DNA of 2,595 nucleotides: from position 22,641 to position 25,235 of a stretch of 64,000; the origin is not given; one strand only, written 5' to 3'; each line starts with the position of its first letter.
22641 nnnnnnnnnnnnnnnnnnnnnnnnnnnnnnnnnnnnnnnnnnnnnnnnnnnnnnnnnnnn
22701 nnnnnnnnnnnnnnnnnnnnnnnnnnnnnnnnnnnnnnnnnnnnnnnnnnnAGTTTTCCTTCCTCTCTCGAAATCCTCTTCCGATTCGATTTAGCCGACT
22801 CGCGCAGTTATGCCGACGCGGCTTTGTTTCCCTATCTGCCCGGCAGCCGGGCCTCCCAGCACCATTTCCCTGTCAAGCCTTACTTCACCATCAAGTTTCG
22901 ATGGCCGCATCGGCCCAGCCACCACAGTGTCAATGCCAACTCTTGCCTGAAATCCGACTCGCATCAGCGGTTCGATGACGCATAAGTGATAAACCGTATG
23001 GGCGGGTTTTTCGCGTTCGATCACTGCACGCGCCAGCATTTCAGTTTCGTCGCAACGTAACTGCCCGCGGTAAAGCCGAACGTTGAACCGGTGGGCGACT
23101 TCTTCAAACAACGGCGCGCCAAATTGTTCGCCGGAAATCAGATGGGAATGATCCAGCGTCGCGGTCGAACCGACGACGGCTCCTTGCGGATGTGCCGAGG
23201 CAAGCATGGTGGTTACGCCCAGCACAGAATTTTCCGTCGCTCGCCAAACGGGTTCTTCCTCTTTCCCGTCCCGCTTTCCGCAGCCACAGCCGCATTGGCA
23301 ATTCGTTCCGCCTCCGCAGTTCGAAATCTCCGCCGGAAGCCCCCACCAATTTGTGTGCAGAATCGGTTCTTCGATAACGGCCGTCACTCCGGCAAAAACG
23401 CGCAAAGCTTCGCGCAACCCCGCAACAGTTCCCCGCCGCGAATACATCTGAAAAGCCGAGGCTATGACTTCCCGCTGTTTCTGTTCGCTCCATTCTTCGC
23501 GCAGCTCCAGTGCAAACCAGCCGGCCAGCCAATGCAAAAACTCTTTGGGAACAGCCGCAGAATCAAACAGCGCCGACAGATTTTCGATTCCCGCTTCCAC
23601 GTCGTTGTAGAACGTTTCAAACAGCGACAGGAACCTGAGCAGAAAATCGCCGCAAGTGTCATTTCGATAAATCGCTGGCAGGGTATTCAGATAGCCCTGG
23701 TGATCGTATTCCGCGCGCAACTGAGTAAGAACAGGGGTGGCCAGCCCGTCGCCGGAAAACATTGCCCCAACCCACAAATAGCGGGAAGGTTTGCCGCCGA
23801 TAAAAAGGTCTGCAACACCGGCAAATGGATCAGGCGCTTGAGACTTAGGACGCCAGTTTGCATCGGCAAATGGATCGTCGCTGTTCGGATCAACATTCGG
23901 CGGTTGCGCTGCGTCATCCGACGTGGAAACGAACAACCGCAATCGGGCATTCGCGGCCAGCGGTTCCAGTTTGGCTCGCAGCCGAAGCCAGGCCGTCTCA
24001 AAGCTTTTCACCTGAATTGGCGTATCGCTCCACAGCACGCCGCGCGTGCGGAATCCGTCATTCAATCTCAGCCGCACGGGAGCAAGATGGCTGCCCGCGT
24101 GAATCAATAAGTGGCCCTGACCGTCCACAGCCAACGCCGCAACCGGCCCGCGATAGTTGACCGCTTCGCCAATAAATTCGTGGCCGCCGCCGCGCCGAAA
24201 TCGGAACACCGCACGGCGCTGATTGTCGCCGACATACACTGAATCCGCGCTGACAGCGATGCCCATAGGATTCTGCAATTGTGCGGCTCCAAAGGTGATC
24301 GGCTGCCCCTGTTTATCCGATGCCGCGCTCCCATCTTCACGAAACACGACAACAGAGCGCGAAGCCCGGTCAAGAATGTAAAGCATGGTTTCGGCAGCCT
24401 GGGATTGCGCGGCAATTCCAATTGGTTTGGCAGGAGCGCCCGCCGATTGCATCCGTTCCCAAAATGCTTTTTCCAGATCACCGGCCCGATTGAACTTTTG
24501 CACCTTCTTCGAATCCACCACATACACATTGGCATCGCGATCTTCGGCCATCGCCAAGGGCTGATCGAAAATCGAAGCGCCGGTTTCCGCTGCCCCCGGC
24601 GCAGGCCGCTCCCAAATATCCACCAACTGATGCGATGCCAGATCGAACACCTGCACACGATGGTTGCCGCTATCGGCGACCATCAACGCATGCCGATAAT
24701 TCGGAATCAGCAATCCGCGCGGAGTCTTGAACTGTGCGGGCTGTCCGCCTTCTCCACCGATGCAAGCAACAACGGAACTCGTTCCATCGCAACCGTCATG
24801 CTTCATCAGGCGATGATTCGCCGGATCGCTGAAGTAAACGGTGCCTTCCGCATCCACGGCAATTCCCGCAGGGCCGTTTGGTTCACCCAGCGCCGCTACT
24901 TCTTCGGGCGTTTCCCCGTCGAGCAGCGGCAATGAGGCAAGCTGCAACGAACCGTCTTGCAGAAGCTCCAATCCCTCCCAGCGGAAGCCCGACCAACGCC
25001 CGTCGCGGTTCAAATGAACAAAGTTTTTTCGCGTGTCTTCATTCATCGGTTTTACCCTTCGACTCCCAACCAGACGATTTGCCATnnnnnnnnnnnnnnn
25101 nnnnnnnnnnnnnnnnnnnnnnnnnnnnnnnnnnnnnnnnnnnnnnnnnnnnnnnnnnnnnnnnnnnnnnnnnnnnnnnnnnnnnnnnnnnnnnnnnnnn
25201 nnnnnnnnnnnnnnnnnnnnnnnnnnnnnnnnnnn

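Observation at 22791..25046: Baseplate wedge protein gpI fused to an N-terminal NHL-repeat β-propeller and a Cys-cluster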

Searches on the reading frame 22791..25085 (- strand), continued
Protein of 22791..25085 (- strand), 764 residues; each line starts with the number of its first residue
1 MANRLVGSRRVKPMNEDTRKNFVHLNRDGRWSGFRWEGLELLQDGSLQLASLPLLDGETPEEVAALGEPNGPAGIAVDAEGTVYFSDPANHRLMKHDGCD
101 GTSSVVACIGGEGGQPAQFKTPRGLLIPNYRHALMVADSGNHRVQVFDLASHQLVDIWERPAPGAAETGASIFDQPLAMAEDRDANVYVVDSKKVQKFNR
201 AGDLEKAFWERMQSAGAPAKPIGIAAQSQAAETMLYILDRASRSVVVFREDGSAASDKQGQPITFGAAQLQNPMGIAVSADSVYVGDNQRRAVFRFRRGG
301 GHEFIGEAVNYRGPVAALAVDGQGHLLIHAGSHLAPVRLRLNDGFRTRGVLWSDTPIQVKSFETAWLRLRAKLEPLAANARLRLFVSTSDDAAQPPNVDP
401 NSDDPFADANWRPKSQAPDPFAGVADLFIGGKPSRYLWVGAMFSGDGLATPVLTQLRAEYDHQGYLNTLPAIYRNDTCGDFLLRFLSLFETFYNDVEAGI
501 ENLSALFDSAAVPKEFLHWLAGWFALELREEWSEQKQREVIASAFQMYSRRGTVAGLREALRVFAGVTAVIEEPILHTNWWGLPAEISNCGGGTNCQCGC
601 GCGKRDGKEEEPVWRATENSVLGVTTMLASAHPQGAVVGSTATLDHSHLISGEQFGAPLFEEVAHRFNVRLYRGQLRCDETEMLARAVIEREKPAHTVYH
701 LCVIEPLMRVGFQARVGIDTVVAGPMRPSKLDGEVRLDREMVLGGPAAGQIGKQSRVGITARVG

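Call 35: predict_structure(alignment_id=A1)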
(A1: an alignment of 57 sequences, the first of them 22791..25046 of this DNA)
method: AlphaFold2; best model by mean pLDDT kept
length: 751 residues; sequences in the alignment: 57
mean_pLDDT: 73.1   pTM: 0.61
mean pLDDT of the five models: 73.1, 73.1, 72.9, 72.9, 72.0
residues with pLDDT >= 90: 322; 70-90: 171; 50-70: 60; < 50: 198
segments of 3 or more residues with pLDDT < 50: 1-5, 153-156, 451-474, 477-491, 562-651, 694-751
pLDDT, mean of each block of 10 residues (from residue 1): 52 84 93 95 95 96 94 97 90 94 95 93 96 94 78 55 96 95 93 95 95 91 98 97 93 97 96 98 91 97 95 96 96 96 80 80 83 90 91 90 72 77 92 93 77 45 44 47 45 57 71 75 73 62 76 77 38 34 35 34 28 26 26 31 38 71 75 80 71 42 29 32 31 29 26 29
secondary structure, 60 per line:
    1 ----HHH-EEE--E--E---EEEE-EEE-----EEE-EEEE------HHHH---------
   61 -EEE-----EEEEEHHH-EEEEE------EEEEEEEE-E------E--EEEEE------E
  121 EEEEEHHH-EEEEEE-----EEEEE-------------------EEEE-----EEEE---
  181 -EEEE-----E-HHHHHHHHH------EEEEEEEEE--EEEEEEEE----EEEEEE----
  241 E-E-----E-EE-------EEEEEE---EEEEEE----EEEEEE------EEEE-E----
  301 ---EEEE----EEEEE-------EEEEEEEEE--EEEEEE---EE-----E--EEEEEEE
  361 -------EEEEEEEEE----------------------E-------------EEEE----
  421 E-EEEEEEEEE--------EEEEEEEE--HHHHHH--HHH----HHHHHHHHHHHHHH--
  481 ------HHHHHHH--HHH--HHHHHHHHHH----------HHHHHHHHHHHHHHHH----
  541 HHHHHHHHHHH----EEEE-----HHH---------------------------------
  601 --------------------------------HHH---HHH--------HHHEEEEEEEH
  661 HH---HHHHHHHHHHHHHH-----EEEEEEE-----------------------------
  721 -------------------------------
elements in order (helices of 4 or more, strands of 3 or more residues): E9-11 E21-24 E26-28 E34-36 E38-41 H48-51 E62-64 E70-74 E79-83 E90-97 E109-113 E120-125 E130-135 E141-145 E165-168 E174-177 E182-185 H193-201 E208-216 E219-226 E231-236 E260-265 E269-274 E279-284 E291-294 E304-307 E312-316 E324-332 E335-340 E354-360 E368-376 E413-416 E423-431 E440-447 H450-455 H465-478 H487-493 H501-510 H521-536 H541-551 E556-559 E653-659 H666-679 E685-691

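Call 37: fold_search(model_id=the predicted structure, library=pdb)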
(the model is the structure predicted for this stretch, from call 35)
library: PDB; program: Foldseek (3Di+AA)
matches with E <= 10: 1509; with E <= 0.001: 766
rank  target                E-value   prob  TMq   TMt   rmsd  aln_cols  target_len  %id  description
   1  6xg7                  5.2e-15  1.00  0.29  0.72   5.9       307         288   20  1.3 A Resolution Structure of the of the NHL Repeat Region of D. melanogaster Thin (released 2020-12-16)
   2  6d69                  2.8e-14  1.00  0.30  0.71   5.6       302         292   20  Crystal Structure of the NHL Repeat Region of D. melanogaster Thin (released 2019-04-24)
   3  7b96_A                9.4e-14  1.00  0.28  0.72   6.3       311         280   20  NHL domain of human TRIM2 (released 2022-01-12)
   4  6qsd                  1.8e-13  1.00  0.28  0.77   4.5       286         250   22  Crystal structure of Pizza6S (released 2020-03-18)
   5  6fpt_B                1.9e-13  1.00  0.29  0.54   6.2       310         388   24  Crystal structure of Danio rerio Lin41 filamin-NHL domains (released 2018-05-09)
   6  6f0q_A                2.0e-13  1.00  0.28  0.78   5.7       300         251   21  Crystal structure of Pizza6-AYW (released 2018-03-21)
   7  8j72_A                2.0e-13  1.00  0.28  0.73   6.0       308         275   22  Crystal structure of mammalian Trim71 in complex with lncRNA Trincr1 (released 2024-03-06)
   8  7qrx_A                2.3e-13  1.00  0.28  0.71   6.2       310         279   21  Crystal structure of NHL domain of TRIM71 (released 2022-05-04)
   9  7qrw                  3.3e-13  1.00  0.28  0.72   6.4       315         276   21  Crystal structure of NHL domain of TRIM3 (released 2022-05-04)
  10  8j72_B                4.6e-13  1.00  0.29  0.73   5.9       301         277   22  Crystal structure of mammalian Trim71 in complex with lncRNA Trincr1 (released 2024-03-06)
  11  9jur                  4.6e-13  1.00  0.28  0.72   6.2       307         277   21  Crystal Structure of NHL domain of human E3 ubiquitin-protein ligase TRIM71 (released 2025-04-30)
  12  6reg_A                4.9e-13  1.00  0.27  0.77   5.9       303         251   22  Crystal structure of Pizza6-S with Zn2+ (released 2019-07-31)
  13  7zcj                  5.1e-13  1.00  0.28  0.78   5.5       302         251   22  Crystal structure of Pizza6-TNH-TSH with Silicotungstic Acid (STA) polyoxometalate (released 2023-04-19)
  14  3ww9                  5.1e-13  1.00  0.27  0.74   4.9       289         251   22  Crystal structure of the computationally designed Pizza6 protein (released 2014-10-08)
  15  7b2r_B                6.0e-13  1.00  0.28  0.71   6.5       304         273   21  Crystal structure of NHL domain of TRIM2 (released 2021-01-13)
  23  8eap_D                2.8e-12  1.00  0.30  0.43   8.9       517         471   10  Cryo-EM structure of the in-situ gp10-gp26 from bacteriophage P22 (released 2023-09-06)
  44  9jg6_a                4.3e-11  1.00  0.30  0.43   9.0       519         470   12  The tail-complex structure of phage P22 (released 2025-02-26)
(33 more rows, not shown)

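Call 43: search_protein_families(library=phrogs, proteins=[window:22791-25046:-], max_evalue=0.01)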
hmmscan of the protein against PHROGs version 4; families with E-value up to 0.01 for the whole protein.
window:22791-25046:- (751 aa): 3 families
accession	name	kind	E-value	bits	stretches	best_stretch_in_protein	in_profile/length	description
phrog_48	-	tail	6e-13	49.6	1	489-559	42-113/478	tail protein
phrog_5726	-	tail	1.3e-05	26.1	1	490-560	36-110/249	tail protein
phrog_34934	-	tail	0.00071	19.6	1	492-549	39-97/413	tail protein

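Call 62: search_dna_similar(query=window:22794-25046:-, collection=phages, mode=protein, max_evalue=0.001, max_rows=15)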
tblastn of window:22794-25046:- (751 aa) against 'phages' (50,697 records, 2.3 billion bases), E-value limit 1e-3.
No match.

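Call 65: fold_search(model_id=the predicted structure, library=viral)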
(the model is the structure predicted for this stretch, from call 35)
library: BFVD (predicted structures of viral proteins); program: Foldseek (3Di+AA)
matches with E <= 10: 459; with E <= 0.001: 82
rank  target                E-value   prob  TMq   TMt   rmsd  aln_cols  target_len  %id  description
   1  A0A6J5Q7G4            3.8e-13  1.00  0.30  0.33   9.2       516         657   12  Uncharacterized protein [uncultured Caudovirales phage]
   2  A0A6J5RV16            8.7e-13  1.00  0.31  0.43   9.7       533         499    8  Bacteriophage P22, Gp10, DNA-stabilising [uncultured Caudovirales phage]
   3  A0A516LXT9            1.5e-12  1.00  0.30  0.43   9.3       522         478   11  (no name in the UniProt tables at hand)
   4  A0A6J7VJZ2            2.0e-12  1.00  0.30  0.44   9.1       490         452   11  Uncharacterized protein [uncultured Caudovirales phage]
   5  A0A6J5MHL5            6.5e-12  1.00  0.28  0.35  13.5       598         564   10  Uncharacterized protein [uncultured Caudovirales phage]
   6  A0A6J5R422            7.3e-12  1.00  0.28  0.38  11.8       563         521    9  Uncharacterized protein [uncultured Caudovirales phage]
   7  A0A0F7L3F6            8.6e-12  1.00  0.31  0.38  14.6       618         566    9  Uncharacterized protein [uncultured marine virus]
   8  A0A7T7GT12            8.6e-12  1.00  0.30  0.39  11.7       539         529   12  (no name in the UniProt tables at hand)
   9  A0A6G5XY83            2.4e-11  1.00  0.29  0.39  10.6       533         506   10  (no name in the UniProt tables at hand)
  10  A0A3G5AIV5            2.8e-11  1.00  0.28  0.30   6.2       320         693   15  TNF receptor-associated factor 6-like isoform X4 [Sylvanvirus sp.]
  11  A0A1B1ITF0            2.8e-11  1.00  0.31  0.44  11.8       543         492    9  (no name in the UniProt tables at hand)
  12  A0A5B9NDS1            3.5e-11  1.00  0.25  0.30  31.1       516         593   11  (no name in the UniProt tables at hand)
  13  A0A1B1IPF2            4.9e-11  1.00  0.30  0.34  12.0       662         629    9  (no name in the UniProt tables at hand)
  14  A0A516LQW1            4.9e-11  1.00  0.22  0.16  13.9       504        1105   11  (no name in the UniProt tables at hand)
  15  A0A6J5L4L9            5.5e-11  1.00  0.26  0.24   8.4       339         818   12  Uncharacterized protein [uncultured Caudovirales phage]
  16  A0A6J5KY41            1.6e-10  1.00  0.30  0.38  10.9       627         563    9  Bacteriophage P22, Gp10, DNA-stabilising [uncultured Caudovirales phage]
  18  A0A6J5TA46            2.0e-10  1.00  0.28  0.35  11.6       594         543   12  Bacteriophage P22, Gp10, DNA-stabilising [uncultured Caudovirales phage]
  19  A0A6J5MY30            6.1e-10  1.00  0.28  0.33  12.3       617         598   10  Bacteriophage P22, Gp10, DNA-stabilising [uncultured Caudovirales phage]
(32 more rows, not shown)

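Call 75: search_protein_families(library=ncbifam, proteins=[P0116], max_evalue=0.001)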
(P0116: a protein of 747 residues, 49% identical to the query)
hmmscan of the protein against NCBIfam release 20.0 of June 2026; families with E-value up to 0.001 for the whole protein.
P0116 (747 aa): 5 families
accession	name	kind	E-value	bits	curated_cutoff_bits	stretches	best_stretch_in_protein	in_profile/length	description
NF053768.1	CIS12_fam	equivalog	7.6e-38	130.6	860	1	412-708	421-692/715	CIS12 family contractile injection system protein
TIGR02242.1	tail_TIGR02242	domain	4.1e-24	85.1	51.85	1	464-572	2-109/131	phage tail protein domain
NF035926.1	scyF_NHL_VPEP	equivalog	2.7e-22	79.4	350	1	68-221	154-297/376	scytonemin biosynthesis PEP-CTERM protein ScyF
TIGR01634.1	tail_P2_I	equivalog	1.7e-07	31.2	30.05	1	494-570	19-96/139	phage tail protein I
NF033206.1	ScyE_fam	subfamily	6.8e-05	22.6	80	0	172-228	252-311/333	ScyD/ScyE family protein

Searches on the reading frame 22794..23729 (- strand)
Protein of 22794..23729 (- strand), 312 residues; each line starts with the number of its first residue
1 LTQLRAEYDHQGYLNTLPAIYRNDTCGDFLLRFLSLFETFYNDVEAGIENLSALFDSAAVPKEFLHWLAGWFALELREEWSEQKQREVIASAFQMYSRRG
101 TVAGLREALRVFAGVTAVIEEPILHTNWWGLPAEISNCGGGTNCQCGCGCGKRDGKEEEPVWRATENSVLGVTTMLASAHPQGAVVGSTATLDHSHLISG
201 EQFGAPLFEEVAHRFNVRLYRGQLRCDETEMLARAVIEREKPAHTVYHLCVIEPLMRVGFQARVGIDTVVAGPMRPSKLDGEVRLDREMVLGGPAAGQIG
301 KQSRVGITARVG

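Call 45: search_protein_representatives(protein=window:22794-23729:-)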
Query: 312 residues. Proteins with E-value up to 0.001 (for the whole library): 4581; up to 1e-10: 2791; up to 1e-30: 322. The best 150 are listed.
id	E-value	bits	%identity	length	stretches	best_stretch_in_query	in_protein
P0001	8.1e-211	714.9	100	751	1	1-312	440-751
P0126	2.4e-102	358.5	58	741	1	1-312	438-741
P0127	4.3e-100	351.2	58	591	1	1-311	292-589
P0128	3.3e-96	338.4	56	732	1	1-311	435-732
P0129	1.2e-93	330.0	55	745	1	2-312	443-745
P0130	1.3e-91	323.3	54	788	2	22-307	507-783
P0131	1.9e-90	319.5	53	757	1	2-312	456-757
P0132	3.0e-89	315.5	57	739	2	158-308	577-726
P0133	1.7e-88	313.1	55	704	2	2-133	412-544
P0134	1.9e-87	309.6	54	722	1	2-310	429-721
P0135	2.3e-87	309.4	58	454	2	24-306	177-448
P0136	2.9e-87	309.0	54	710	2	165-312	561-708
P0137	4.0e-86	305.3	52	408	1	1-312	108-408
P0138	1.2e-85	303.8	56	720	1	2-311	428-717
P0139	2.8e-85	302.5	53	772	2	140-312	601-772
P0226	1.9e-61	224.2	43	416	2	167-307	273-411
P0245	9.7e-58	212.0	48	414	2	170-306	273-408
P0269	7.4e-52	192.7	45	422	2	166-305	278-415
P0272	5.4e-51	189.9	41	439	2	160-309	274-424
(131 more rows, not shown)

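Call 68: find_encoding_contigs(protein=P0272, flank=8000, max_places=3)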
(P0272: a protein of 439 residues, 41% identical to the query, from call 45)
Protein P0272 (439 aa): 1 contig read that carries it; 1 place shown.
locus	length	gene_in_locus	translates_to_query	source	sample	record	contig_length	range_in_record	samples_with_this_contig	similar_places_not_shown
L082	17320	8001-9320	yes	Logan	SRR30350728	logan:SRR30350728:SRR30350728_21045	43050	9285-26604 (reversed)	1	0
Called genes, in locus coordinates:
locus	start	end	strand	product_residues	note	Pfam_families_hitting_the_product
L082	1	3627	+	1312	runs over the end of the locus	-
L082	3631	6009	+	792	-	-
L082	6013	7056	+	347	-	-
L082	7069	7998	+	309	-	-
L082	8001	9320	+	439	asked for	PF09684:Tail_P2_I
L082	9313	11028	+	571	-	-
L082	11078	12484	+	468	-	-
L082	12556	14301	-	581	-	-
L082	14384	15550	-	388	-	PF02085:Cytochrom_CIII (faint), PF14522:Cytochrome_C7 (faint), PF14537:Cytochrom_c3_2 (faint)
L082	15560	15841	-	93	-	-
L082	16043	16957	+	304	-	PF00126:HTH_1, PF03466:LysR_substrate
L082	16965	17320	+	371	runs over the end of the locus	PF22113:Mtrc-MtrF_II-IV_dom (faint), PF14522:Cytochrome_C7 (faint), PF14537:Cytochrom_c3_2 (faint), PF13435:Cytochrome_C554, PF09699:Paired_CXXCH_1 (weak)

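Call 69: find_encoding_contigs(protein=P0226, flank=8000, max_places=3)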
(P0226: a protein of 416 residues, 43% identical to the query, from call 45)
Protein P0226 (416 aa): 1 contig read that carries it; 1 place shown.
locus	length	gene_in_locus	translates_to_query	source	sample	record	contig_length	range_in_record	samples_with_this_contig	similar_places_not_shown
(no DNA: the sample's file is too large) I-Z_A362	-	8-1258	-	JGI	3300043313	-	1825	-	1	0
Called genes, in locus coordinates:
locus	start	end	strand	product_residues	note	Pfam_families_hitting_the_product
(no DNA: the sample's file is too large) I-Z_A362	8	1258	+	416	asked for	PF09684:Tail_P2_I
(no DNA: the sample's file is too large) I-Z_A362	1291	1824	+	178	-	?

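Call 71: find_encoding_contigs(protein=P0245, flank=8000, max_places=2)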
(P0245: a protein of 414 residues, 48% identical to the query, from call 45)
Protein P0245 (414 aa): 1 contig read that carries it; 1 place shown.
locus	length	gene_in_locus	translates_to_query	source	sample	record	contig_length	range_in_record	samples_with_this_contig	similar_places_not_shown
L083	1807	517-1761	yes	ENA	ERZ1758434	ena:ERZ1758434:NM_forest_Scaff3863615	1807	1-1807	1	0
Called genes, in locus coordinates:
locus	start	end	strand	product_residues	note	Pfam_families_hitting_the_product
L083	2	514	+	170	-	?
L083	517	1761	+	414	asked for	PF09684:Tail_P2_I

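Call 72: find_encoding_contigs(protein=P0269, flank=8000, max_places=2)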
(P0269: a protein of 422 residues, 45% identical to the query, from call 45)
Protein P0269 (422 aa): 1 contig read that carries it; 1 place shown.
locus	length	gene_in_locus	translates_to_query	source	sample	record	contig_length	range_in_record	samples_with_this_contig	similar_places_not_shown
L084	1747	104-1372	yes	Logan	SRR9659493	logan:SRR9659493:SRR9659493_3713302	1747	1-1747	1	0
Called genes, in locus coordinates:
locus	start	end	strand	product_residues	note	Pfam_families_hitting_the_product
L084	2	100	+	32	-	?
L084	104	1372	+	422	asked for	PF09684:Tail_P2_I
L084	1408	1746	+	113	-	?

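Call 75: search_protein_families(library=ncbifam, proteins=[P0272], max_evalue=0.001)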
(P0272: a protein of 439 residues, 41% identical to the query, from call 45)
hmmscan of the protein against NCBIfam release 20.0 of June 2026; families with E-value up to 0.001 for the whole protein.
P0272 (439 aa): 3 families
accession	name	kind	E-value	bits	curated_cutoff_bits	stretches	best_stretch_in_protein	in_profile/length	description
NF053768.1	CIS12_fam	equivalog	6.2e-40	137.5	860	1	109-388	421-695/715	CIS12 family contractile injection system protein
TIGR02242.1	tail_TIGR02242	domain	6.5e-25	87.7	51.85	1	161-272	2-112/131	phage tail protein domain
TIGR01634.1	tail_P2_I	equivalog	6.5e-07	29.4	30.05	1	198-259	26-88/139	phage tail protein I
